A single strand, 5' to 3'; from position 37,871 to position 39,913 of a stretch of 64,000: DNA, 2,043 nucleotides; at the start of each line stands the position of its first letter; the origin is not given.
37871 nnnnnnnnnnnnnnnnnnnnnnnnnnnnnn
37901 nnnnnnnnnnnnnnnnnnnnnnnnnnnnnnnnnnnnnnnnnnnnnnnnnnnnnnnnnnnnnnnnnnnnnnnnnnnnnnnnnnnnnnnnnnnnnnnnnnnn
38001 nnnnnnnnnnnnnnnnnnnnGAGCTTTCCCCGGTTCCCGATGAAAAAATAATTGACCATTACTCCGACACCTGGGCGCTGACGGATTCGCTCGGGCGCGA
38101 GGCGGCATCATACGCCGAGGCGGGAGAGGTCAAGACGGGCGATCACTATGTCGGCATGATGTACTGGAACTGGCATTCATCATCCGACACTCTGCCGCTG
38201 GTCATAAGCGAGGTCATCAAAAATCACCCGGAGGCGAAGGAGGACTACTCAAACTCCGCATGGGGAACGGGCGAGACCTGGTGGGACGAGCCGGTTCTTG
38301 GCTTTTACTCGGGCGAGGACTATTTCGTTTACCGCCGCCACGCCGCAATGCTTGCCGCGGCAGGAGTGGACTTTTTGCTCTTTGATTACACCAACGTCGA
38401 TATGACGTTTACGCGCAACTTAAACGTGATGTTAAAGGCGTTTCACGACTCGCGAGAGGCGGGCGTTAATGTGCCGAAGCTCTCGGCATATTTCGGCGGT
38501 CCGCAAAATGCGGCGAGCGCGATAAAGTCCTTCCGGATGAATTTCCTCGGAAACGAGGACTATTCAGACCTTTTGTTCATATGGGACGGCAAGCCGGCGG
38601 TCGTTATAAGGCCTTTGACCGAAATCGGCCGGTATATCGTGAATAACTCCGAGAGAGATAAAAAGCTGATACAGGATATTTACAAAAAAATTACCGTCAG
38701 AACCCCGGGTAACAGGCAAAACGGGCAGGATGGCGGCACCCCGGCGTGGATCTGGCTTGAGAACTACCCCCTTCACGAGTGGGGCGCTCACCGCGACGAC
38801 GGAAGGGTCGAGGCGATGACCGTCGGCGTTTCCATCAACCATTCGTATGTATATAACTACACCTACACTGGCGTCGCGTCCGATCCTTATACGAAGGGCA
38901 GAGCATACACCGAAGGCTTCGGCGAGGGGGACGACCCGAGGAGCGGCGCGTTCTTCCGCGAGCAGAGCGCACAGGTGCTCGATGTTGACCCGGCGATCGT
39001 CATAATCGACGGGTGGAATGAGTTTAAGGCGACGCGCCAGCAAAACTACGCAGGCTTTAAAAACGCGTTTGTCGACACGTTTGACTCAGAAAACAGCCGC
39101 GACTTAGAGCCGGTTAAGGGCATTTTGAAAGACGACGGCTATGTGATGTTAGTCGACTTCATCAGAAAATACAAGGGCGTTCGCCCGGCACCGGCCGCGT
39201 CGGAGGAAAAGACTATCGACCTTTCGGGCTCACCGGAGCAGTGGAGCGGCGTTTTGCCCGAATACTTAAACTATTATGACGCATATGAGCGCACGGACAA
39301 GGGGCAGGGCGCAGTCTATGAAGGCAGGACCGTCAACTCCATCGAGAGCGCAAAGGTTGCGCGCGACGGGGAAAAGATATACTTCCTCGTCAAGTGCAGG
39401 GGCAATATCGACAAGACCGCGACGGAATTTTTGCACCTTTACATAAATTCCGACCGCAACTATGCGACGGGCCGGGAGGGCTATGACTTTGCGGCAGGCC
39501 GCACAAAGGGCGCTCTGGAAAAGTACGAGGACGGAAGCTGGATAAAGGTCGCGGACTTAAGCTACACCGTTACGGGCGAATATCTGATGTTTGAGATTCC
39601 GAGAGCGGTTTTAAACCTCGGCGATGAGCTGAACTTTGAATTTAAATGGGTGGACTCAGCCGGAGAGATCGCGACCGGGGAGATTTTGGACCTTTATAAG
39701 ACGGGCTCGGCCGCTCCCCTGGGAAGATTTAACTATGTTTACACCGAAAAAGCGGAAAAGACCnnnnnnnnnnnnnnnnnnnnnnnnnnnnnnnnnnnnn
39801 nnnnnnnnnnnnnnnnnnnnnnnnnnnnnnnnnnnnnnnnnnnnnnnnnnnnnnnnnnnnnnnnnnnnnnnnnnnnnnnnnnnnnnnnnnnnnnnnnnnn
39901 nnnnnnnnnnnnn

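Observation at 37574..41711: Duplicated two-gene modules of giant secreted proteins with copper-amine-oxidase N-terminal-like anchoring domains (second copy at 57850-62725)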

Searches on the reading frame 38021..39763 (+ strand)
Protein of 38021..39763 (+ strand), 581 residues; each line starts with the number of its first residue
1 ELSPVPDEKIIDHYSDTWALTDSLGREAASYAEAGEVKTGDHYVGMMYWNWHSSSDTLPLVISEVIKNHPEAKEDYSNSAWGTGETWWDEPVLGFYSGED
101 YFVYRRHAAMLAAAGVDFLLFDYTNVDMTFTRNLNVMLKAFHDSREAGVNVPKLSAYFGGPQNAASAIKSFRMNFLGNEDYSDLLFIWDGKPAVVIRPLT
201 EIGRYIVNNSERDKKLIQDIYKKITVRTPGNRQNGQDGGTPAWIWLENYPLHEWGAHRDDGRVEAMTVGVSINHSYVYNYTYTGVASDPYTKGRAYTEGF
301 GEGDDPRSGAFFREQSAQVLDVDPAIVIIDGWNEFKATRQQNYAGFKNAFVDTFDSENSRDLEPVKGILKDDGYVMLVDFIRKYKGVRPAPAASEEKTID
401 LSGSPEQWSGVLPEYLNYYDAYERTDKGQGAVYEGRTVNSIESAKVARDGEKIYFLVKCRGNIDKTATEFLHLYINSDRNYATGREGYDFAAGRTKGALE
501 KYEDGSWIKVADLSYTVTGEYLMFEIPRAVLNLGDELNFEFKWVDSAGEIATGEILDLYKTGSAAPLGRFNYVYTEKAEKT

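Call 26: find_related_loci(query=A2, collection=genome_contigs, flank=8000)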
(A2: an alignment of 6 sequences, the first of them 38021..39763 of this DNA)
Query A2 (581 aa) in genome_contigs; peptide patterns used: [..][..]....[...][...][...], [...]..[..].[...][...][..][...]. (x = any residue, [..] = any of these).
596 stretches matched a pattern (row limit reached: there are more); 432 encode a relative of the query (tblastn E <= 1e-3); the best 80 are kept; 78 distinct loci.
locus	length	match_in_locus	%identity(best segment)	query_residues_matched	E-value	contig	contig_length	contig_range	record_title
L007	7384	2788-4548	54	2-580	0e+0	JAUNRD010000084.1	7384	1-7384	MAG: Clostridia bacterium isolate S3M_St_2 NODE_2494_length_7384_cov_4.386137, whole genome shotgun sequence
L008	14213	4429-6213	47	1-581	1e-171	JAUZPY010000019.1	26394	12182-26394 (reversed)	MAG: Bacillota bacterium isolate bin175(16d) MBHDOGIH_19, whole genome shotgun sequence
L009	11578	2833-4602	47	4-581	6e-168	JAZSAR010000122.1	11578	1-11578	MAG: Clostridia bacterium isolate T1900044934_TS20190400.MAGScoT_cleanbin_000020 SGB_3433_k141_81444, whole genome shotg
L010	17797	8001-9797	48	3-581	3e-164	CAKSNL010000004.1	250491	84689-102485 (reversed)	MAG: uncultured Clostridia bacterium isolate REFINED_METABAT215_TOP10_CONTIGS_1500_ASSEMBLY_K77_MERGED__Hadza_PheChl_Fib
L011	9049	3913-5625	47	5-581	3e-154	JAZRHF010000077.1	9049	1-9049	MAG: Clostridia bacterium isolate T1900045484_YK20190178.MAGScoT_cleanbin_000022 SGB_7333_k141_2402561, whole genome sho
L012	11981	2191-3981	44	1-581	2e-152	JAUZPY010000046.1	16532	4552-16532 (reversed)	MAG: Bacillota bacterium isolate bin175(16d) MBHDOGIH_46, whole genome shotgun sequence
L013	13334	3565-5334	47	4-581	1e-170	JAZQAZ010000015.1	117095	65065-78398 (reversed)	MAG: Clostridia bacterium isolate T1900044642_TS20190108.MAGScoT_cleanbin_000014 SGB_1279_k141_262051, whole genome shot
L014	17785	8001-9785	44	4-576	5e-149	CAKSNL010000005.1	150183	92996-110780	MAG: uncultured Clostridia bacterium isolate REFINED_METABAT215_TOP10_CONTIGS_1500_ASSEMBLY_K77_MERGED__Hadza_PheChl_Fib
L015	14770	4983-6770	45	2-581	4e-144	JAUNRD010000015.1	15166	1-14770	MAG: Clostridia bacterium isolate S3M_St_2 NODE_796_length_15166_cov_4.692740, whole genome shotgun sequence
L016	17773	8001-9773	44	2-576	2e-140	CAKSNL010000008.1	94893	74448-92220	MAG: uncultured Clostridia bacterium isolate REFINED_METABAT215_TOP10_CONTIGS_1500_ASSEMBLY_K77_MERGED__Hadza_PheChl_Fib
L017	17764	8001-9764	41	4-581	3e-139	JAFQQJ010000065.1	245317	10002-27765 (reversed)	MAG: Clostridia bacterium isolate RGIG2055 Goat_Colon-2__c765468, whole genome shotgun sequence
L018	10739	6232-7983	42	5-580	1e-132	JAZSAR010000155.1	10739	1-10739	MAG: Clostridia bacterium isolate T1900044934_TS20190400.MAGScoT_cleanbin_000020 SGB_3433_k141_553466, whole genome shot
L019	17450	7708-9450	40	4-581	5e-128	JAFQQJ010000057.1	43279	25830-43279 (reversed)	MAG: Clostridia bacterium isolate RGIG2055 Goat_Colon-2__c676399, whole genome shotgun sequence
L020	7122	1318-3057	42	4-579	1e-125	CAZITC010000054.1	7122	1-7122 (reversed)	MAG TPA_asm: uncultured Ruminococcus sp. isolate SRP350583_co1_522 genome assembly, contig: NODE_16866_length_7122_cov_6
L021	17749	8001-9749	41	4-581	3e-123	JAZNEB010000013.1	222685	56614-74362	MAG: Clostridia bacterium isolate T1900044723_TS20190189.MAGScoT_cleanbin_000019 SGB_1921_k141_980123, whole genome shot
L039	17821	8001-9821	34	1-581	3e-93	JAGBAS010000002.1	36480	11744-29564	MAG: Clostridia bacterium isolate RGIG8947 Water_deer_Rectum-1__c4328, whole genome shotgun sequence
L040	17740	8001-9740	37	15-578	4e-93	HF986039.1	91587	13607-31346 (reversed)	Alistipes sp. CAG:514 genomic scaffold, scf99, whole genome shotgun sequence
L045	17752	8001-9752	34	11-574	2e-91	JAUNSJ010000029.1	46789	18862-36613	MAG: Planctomycetia bacterium isolate S4R_St_16 NODE_223_length_46789_cov_18.447897, whole genome shotgun sequence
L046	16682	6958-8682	37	15-575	2e-91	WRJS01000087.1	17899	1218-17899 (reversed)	MAG: Kiritimatiellaeota bacterium isolate Nt197P3bin96 Ga0082212_10005160, whole genome shotgun sequence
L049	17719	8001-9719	35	15-576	6e-91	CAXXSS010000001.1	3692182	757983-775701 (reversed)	MAG: uncultured Bacteroides sp. isolate cf7d44f8-1653-4e37-a1e3-8b4d1bf19e18 genome assembly, contig: contig_1, whole ge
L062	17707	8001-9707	34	2-576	2e-88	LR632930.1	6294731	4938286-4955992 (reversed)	Chitinophaga pinensis isolate 3 genome assembly, chromosome: 1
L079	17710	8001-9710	33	13-574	2e-83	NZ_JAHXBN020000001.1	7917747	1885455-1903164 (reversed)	Dyadobacter fermentans strain JDP9 Scaffold_1, whole genome shotgun sequence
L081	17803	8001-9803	32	16-581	2e-83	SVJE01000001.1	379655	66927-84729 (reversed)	MAG: Oscillospiraceae bacterium isolate SIG427 NODE_125_length_379655_cov_6.031297, whole genome shotgun sequence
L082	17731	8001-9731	34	13-577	5e-83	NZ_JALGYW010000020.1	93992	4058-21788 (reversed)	Maribellus sp. YY47 NODE_20, whole genome shotgun sequence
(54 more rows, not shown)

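Call 30: search_protein_representatives(alignment_id=A2)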
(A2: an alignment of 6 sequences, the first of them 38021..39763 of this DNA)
Query: 6 sequences, 611 profile positions. Proteins with E-value up to 0.001 (for the whole library): 4104; up to 1e-10: 2781; up to 1e-30: 1419. The best 150 are listed.
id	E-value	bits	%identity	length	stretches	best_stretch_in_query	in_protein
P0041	1.2e-232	790.5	-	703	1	6-608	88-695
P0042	1.3e-227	773.8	-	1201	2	227-607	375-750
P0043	6.1e-221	751.8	-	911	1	19-608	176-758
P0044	2.1e-218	743.4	-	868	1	20-609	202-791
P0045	8.2e-217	738.1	-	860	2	227-607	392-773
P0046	1.4e-215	734.1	-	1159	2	230-606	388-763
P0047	4.1e-212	722.6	-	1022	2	227-607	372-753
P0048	2.6e-206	703.5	-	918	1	11-610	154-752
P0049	7.8e-205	698.6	-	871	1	6-608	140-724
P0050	3.1e-201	686.7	-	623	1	24-605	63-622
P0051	3.1e-200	683.4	-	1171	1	18-610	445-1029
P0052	5.2e-198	676.0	-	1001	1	18-605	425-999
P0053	3.3e-197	673.4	-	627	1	17-606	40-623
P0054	4.2e-197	673.0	-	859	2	231-607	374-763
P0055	5.8e-196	669.3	-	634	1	21-605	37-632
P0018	3.3e-175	600.7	-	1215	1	15-610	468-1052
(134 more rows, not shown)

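Call 33: search_solved_structures(query=A2, max_evalue=10, show_alignments=3)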
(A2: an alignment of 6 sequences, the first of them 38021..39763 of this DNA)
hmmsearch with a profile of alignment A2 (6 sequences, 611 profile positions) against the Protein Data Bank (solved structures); distinct sequences matched with E-value up to 10: 9.
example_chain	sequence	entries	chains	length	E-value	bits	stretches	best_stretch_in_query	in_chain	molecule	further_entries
6zdc_A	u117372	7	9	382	0.0091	17.9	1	51-135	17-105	Glycoprotein endo-alpha-1,2-mannosidase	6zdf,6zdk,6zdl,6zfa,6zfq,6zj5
4acy_A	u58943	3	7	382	0.032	16.1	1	59-137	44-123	ENDO-ALPHA-MANNOSIDASE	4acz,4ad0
6fwo_A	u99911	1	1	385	0.04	15.8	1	60-217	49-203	Glycosyl hydrolase family 71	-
4ad1_A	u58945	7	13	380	0.043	15.7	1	60-217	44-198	GLYCOSYL HYDROLASE FAMILY 71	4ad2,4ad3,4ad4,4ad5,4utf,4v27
5lyr_A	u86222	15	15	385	0.045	15.6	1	60-217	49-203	Glycosyl hydrolase family 71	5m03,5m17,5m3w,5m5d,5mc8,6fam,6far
4acz_B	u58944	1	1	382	0.11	14.3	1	106-137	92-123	ENDO-ALPHA-MANNOSIDASE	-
4v28_A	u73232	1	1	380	0.15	13.9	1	60-217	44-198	GLYCOSYL HYDROLASE FAMILY 71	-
5mel_A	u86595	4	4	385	0.15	13.8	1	60-217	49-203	Glycosyl hydrolase family 71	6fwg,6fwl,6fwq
6v8o_D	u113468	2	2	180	1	11.1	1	508-590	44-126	Chromatin structure-remodeling complex protein RSC14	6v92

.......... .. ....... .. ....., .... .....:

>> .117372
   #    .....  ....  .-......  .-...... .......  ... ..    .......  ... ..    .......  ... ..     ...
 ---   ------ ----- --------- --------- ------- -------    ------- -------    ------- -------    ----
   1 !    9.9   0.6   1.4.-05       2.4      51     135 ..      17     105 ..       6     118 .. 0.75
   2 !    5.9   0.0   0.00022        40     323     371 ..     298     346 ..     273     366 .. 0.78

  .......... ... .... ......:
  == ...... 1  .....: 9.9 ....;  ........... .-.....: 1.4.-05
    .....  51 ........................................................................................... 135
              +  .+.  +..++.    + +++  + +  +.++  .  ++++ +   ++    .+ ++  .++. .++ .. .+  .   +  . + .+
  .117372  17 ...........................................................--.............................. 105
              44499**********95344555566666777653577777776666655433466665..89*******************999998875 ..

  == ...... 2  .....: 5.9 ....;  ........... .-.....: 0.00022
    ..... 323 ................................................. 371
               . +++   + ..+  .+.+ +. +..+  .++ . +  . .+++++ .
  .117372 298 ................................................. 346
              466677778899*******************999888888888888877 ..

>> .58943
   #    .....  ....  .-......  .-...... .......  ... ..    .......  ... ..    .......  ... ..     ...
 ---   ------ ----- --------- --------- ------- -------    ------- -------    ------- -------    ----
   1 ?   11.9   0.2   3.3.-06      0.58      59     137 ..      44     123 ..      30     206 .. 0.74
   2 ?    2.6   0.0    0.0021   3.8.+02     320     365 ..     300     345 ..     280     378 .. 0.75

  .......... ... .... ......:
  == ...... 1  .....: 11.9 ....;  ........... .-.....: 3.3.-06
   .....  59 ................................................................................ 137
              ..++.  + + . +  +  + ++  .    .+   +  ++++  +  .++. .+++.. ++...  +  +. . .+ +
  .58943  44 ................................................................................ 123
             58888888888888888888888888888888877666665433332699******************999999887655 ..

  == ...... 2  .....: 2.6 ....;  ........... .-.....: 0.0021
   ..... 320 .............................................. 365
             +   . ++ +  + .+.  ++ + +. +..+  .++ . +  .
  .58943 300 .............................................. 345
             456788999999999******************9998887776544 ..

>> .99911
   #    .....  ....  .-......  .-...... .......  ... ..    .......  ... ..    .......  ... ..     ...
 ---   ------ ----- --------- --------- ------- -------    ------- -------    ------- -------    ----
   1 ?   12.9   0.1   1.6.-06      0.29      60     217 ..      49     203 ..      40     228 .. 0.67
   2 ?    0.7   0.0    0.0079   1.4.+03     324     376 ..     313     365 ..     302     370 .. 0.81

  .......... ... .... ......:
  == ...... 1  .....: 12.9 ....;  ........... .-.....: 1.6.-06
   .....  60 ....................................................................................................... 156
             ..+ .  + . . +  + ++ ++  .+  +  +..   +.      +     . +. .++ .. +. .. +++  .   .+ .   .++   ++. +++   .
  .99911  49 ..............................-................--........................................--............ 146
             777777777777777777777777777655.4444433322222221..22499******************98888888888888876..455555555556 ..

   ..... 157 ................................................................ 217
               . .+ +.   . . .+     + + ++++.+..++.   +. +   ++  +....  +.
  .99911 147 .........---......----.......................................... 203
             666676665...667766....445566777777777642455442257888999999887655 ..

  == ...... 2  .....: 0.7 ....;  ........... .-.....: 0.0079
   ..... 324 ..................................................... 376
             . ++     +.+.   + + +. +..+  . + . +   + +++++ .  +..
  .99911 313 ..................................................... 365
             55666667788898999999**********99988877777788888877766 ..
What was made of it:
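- On GH99 (Pfam PF16317): The profile search against PDB sequences gives E 0.009-0.15 (call 33).
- Closest known: GH99 endo-alpha-1,2-mannosidases/mannanases. Same: It is the only family reached by the sequence profile, with two motifs aligned in order (call 33).
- Closest known: GH195 endo-alpha-1,3-mannanase acting on C6-sulfated diatom mannan. Different: It was not detected by the family profile (call 33).
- Two motifs align in the same order: G.Y..D....H, and NEW against GH99's NEWHEG (call 33).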

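Call 38: search_protein_families(library=pfam, proteins=[L062:7842-9707:+, L079:7926-9716:+, L049:7908-9719:+, L040:7839-9743:+, L040:3231-5156:+, L045:7344-9761:+, L046:6655-8688:+, L039:12799-16041:+, L081:7863-10325:+, L082:5370-7880:+], max_evalue=0.1)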
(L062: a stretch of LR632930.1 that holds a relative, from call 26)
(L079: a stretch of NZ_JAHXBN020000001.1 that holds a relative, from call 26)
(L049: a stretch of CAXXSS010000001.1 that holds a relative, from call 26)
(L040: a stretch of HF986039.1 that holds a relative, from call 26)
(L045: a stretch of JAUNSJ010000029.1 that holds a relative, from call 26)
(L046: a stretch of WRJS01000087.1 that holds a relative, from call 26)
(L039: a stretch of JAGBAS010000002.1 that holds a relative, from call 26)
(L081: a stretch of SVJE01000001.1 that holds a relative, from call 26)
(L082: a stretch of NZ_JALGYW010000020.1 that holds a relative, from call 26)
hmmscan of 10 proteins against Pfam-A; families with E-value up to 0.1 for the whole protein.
L062:7842-9707:+ (622 aa): 0 families

L079:7926-9716:+ (597 aa): 1 family
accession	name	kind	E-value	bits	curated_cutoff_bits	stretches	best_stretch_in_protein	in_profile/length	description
PF11606.14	AlcCBM31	-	0.048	14.3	25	0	5-52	34-81/93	Family 31 carbohydrate binding protein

L049:7908-9719:+ (604 aa): 0 families

L040:7839-9743:+ (635 aa): 0 families

L040:3231-5156:+ (642 aa): 1 family
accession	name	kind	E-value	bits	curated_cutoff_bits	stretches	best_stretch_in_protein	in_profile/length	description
PF16317.11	Glyco_hydro_99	-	0.00065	19.4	33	0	108-153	53-96/341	Glycosyl hydrolase family 99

L045:7344-9761:+ (806 aa): 0 families

L046:6655-8688:+ (678 aa): 1 family
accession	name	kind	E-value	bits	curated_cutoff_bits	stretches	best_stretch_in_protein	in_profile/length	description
PF16317.11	Glyco_hydro_99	-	0.0098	15.5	33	0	178-212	58-89/341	Glycosyl hydrolase family 99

L039:12799-16041:+ (1081 aa): 0 families

L081:7863-10325:+ (821 aa): 1 family
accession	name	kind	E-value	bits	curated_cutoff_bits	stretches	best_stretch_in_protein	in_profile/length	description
PF00404.24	Dockerin_1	-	1.1e-11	45.2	22.9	1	758-813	1-56/57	Dockerin type I domain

L082:5370-7880:+ (837 aa): 2 families
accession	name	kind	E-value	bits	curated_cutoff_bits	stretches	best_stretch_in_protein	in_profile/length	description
PF18962.6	Por_Secre_tail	-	3e-11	43.9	27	1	761-836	1-75/75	Secretion system C-terminal sorting domain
PF18666.6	CBM64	-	0.082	13.4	25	1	291-337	3-49/74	Carbohydrate-binding module 64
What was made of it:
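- On GH99 (Pfam PF16317): The best score among 10 diverse relatives is 19.4 bits against a cut-off of 33 (call 38).
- Closest known: Cellulosome-type or SLH-type display of enzymes through a shared C-terminal module. Same: In other family members the same position holds a dockerin or a T9SS sorting domain (call 38).
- Some family members give sub-threshold PF16317 hits (call 38). Weak profile hits go to GH99 only (calls 33, 38).
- Tried and rejected: Pfam scans of 10 diverse relatives gave only sub-threshold GH99 hits (call 38).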

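Call 58: find_homologous_proteins(query=L049:7908-9719:+, max_evalue=1e-20)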
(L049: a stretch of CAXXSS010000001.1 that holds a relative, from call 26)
Query L049:7908-9719:+ (604 aa): 6254 proteins with E <= 1e-20 among 8000 candidates; the best 120 are listed.
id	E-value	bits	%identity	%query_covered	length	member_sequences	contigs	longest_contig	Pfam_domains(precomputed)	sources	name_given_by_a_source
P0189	0.0e+0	1454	100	100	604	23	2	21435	-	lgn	-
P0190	0.0e+0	1149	79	100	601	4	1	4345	-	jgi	jgi:hypothetical protein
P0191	0.0e+0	1132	79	96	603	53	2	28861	-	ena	-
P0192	0.0e+0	1126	78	100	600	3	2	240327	-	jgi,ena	-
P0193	0.0e+0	1121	82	93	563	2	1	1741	-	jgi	jgi:hypothetical protein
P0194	0.0e+0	1100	76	98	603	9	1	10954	-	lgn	-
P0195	0.0e+0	1097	75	98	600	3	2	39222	-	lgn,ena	-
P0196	0.0e+0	1094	75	98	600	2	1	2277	-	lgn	-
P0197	0.0e+0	1076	74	98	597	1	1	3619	-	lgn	-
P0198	0.0e+0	1074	74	99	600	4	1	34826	-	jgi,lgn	jgi:hypothetical protein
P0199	0.0e+0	1071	73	99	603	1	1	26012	-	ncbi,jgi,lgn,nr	ncbi:MAG: hypothetical protein LBG96_15725 [Tannerella sp.]|jgi:hypothetical protein|nr:hypothetical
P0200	0.0e+0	1064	72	100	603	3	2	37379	-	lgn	-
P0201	0.0e+0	1061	73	98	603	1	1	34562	-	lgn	-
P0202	0.0e+0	1061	72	100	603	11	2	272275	-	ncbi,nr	ncbi:MAG: hypothetical protein Q8861_00085 [Bacteroidota bacterium]|nr:hypothetical protein [Bactero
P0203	0.0e+0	1060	73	98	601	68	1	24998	-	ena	-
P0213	0.0e+0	1051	72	98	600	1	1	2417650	-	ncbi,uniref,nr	ncbi:hypothetical protein [Parabacteroides pacaensis]|uniref:hypothetical protein n=1 Tax=Parabacter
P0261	0.0e+0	1029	69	100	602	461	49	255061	-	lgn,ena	-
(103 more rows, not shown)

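Call 59: find_encoding_contigs(protein=P0261, flank=10000, max_places=2)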
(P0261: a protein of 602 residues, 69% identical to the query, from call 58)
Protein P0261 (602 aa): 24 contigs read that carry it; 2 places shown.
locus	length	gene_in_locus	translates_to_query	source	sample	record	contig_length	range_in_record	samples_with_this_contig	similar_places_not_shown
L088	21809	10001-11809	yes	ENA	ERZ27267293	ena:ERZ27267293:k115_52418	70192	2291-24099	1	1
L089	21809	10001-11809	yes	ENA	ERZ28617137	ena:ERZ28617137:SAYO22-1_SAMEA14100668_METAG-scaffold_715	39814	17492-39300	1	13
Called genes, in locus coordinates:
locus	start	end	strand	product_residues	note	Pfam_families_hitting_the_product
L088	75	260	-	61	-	-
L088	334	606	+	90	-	PF00216:Bac_DNA_binding, PF18291:HU-HIG (weak)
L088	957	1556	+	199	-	PF01252:Peptidase_A8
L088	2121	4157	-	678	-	PF03571:Peptidase_M49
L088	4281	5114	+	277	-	PF02569:Pantoate_ligase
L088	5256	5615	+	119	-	PF02261:Asp_decarbox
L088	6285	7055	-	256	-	PF03009:GDPD, PF13653:GDPD_2 (weak)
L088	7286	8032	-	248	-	PF15515:MvaI_BcnI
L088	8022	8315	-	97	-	-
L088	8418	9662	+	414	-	PF01555:N6_N4_Mtase, PF01170:UPF0020 (faint)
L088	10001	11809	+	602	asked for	-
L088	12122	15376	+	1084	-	PF17132:Glyco_hydro_106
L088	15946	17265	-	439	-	PF04616:Glyco_hydro_43, PF03422:CBM_6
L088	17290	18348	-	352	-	PF04616:Glyco_hydro_43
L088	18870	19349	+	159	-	-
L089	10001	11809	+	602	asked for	-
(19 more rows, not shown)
